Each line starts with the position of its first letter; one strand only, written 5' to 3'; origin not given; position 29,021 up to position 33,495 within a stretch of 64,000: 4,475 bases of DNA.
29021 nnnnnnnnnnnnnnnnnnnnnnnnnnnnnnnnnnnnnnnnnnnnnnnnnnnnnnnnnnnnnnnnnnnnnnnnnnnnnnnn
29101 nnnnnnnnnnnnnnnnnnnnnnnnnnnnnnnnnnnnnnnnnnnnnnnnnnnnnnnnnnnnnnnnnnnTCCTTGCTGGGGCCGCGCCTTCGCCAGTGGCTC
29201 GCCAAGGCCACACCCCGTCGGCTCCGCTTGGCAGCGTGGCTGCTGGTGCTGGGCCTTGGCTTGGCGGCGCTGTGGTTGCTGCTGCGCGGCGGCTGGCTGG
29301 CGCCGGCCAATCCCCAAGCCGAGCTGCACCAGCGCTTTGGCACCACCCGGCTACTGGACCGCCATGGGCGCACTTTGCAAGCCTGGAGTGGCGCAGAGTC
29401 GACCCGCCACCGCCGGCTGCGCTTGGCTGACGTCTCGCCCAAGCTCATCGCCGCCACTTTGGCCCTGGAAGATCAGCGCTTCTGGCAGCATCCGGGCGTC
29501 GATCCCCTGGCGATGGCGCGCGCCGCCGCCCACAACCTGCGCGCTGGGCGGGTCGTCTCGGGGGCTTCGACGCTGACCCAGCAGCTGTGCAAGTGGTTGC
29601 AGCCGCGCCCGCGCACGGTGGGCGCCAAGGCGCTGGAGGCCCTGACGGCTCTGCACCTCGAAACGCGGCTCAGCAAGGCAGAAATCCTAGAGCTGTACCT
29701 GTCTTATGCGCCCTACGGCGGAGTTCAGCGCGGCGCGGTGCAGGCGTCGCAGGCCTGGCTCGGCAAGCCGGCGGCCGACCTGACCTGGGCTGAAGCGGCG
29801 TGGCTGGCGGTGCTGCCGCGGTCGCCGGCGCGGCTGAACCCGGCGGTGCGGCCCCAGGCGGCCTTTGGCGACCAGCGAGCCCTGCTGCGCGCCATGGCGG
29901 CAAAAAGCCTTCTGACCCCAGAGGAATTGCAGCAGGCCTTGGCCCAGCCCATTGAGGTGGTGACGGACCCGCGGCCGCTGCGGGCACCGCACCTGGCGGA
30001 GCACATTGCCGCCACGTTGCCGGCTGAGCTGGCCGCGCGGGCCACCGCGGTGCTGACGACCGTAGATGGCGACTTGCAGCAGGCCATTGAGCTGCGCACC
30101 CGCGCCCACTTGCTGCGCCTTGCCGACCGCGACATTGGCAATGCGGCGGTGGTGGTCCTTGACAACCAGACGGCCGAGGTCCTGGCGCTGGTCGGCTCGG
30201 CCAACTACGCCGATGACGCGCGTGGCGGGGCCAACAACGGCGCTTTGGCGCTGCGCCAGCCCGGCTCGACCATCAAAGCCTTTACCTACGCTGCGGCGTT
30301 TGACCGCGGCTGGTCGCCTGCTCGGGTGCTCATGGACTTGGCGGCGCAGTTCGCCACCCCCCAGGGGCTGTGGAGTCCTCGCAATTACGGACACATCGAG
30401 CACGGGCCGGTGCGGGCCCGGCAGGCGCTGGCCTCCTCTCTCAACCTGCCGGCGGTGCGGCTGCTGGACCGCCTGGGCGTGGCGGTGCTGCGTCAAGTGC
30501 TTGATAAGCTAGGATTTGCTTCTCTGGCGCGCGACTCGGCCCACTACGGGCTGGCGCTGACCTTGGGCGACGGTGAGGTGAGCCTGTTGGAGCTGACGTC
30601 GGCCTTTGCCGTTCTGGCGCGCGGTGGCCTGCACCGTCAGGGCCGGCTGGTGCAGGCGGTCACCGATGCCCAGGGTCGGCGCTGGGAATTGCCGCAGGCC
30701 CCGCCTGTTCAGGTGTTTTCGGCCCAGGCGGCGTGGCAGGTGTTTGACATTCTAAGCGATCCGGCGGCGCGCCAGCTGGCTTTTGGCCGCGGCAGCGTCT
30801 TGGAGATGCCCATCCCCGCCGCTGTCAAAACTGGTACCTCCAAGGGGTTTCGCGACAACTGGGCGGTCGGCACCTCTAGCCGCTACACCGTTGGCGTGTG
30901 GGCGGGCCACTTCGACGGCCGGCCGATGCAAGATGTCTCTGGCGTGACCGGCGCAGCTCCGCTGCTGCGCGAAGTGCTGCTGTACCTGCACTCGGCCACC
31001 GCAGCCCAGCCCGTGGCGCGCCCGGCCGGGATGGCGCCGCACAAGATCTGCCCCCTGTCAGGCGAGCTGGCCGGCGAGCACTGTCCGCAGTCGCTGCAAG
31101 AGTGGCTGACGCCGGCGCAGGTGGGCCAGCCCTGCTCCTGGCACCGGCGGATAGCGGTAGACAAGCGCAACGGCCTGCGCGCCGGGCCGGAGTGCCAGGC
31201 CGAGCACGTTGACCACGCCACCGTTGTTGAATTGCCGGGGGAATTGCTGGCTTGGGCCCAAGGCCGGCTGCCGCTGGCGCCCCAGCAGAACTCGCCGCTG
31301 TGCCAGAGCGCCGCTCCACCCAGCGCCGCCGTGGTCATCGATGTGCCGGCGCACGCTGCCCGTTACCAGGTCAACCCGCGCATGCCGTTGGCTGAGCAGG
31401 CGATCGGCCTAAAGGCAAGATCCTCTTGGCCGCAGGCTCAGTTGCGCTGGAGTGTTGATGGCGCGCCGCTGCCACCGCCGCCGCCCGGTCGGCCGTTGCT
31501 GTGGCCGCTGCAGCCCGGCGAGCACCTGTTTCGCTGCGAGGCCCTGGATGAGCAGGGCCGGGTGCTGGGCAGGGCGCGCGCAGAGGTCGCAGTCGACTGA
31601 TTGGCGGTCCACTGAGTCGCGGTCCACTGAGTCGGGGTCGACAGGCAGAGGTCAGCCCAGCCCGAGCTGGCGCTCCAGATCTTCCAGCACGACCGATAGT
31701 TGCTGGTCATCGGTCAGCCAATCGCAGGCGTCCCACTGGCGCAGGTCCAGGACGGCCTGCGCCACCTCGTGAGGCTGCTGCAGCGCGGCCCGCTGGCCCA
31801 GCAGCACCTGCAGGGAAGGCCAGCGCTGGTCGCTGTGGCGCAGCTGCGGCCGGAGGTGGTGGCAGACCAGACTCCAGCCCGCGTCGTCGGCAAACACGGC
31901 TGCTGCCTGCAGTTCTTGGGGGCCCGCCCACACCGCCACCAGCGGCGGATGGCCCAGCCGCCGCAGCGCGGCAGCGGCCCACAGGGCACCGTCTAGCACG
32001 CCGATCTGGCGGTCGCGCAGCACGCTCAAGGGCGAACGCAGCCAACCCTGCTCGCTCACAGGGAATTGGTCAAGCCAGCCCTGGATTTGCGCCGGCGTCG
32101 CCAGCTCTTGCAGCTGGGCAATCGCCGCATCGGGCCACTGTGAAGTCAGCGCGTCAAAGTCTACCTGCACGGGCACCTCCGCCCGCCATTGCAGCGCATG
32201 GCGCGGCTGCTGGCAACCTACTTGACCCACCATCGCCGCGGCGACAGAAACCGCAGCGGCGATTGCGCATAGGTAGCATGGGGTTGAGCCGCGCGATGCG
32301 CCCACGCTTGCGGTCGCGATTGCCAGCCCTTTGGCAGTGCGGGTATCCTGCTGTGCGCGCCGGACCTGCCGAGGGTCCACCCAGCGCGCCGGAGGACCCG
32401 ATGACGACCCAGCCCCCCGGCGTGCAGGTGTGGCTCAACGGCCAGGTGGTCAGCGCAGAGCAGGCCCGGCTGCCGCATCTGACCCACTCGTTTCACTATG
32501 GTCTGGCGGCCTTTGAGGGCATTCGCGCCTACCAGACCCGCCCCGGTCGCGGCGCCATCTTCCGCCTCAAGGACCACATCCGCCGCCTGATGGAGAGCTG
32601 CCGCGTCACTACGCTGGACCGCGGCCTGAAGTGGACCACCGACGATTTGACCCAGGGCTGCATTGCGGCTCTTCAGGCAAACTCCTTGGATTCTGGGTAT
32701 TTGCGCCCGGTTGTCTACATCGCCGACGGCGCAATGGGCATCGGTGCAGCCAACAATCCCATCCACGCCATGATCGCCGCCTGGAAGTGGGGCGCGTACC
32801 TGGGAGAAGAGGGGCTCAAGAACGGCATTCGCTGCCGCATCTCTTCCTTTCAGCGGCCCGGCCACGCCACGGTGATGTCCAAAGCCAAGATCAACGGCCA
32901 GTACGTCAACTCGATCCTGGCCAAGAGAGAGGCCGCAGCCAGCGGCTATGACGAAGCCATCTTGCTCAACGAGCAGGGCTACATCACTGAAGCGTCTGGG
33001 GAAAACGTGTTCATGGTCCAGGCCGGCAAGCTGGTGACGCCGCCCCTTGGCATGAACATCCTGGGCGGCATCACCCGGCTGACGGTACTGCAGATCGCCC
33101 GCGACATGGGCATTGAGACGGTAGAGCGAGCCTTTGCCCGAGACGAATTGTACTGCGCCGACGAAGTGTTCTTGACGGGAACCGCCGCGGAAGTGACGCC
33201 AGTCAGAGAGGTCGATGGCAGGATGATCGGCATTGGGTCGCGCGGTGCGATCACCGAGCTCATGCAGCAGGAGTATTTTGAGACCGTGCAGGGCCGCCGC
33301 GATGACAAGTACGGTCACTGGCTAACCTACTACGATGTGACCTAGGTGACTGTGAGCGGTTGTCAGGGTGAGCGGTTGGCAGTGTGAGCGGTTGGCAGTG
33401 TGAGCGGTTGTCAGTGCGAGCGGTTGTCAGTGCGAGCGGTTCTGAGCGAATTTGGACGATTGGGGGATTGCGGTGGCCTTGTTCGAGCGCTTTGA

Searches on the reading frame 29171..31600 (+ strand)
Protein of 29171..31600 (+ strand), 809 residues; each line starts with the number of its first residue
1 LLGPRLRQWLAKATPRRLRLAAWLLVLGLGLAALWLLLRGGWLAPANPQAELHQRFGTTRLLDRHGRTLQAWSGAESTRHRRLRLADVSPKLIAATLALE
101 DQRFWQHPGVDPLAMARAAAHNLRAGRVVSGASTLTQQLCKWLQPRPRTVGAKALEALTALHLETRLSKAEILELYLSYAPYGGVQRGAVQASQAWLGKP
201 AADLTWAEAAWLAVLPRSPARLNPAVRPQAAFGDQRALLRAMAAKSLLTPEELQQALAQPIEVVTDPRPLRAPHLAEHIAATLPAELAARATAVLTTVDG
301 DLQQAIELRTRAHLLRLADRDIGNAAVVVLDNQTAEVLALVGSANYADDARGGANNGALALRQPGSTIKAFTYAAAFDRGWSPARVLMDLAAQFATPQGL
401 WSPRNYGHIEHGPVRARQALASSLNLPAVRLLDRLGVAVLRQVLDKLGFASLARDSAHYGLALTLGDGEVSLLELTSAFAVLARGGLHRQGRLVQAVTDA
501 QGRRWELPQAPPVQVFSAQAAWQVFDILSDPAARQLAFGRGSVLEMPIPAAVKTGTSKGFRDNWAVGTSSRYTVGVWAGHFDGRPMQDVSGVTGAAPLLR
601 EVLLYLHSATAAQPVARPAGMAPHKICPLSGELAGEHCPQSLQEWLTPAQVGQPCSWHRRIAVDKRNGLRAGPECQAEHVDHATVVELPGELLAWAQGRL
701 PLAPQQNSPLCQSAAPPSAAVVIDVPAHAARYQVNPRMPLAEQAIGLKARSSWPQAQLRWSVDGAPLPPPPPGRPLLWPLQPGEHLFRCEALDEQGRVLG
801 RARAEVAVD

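Call 49: search_protein_families(library=pfam, proteins=[window:29171-31600:+], max_evalue=0.001)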
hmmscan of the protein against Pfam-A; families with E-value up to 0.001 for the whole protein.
window:29171-31600:+ (809 aa): 3 families
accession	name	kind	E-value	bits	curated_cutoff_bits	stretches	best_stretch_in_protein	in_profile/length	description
PF00912.28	Transgly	-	5.3e-48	163.2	27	1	69-242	5-177/178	Transglycosylase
PF00905.27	Transpeptidase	-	1.4e-24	87.2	22.1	1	326-563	2-248/299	Penicillin binding protein transpeptidase domain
PF06832.18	BiPBP_C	-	6.4e-11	42.4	26.8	1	718-798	9-85/90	Penicillin-Binding Protein C-terminus Family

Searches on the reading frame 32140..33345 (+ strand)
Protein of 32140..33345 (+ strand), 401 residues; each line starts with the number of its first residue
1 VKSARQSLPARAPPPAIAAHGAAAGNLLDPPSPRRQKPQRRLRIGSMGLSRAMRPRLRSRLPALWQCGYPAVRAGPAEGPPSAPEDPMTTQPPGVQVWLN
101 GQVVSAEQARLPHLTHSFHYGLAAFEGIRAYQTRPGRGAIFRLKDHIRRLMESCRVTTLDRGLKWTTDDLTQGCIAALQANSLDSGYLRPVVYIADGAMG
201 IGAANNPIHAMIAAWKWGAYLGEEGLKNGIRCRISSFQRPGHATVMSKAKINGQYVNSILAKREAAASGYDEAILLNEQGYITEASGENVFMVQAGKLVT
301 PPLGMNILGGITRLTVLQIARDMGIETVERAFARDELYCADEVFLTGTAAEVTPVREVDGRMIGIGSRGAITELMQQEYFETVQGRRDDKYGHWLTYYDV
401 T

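Call 49: search_protein_families(library=pfam, proteins=[window:32140-33345:+], max_evalue=0.001)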
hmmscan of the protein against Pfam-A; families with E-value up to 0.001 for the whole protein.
window:32140-33345:+ (401 aa): 1 family
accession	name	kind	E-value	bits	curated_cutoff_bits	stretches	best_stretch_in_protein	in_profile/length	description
PF01063.24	Aminotran_4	-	9e-53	179.8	28.5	1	124-358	2-223/223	Amino-transferase class IV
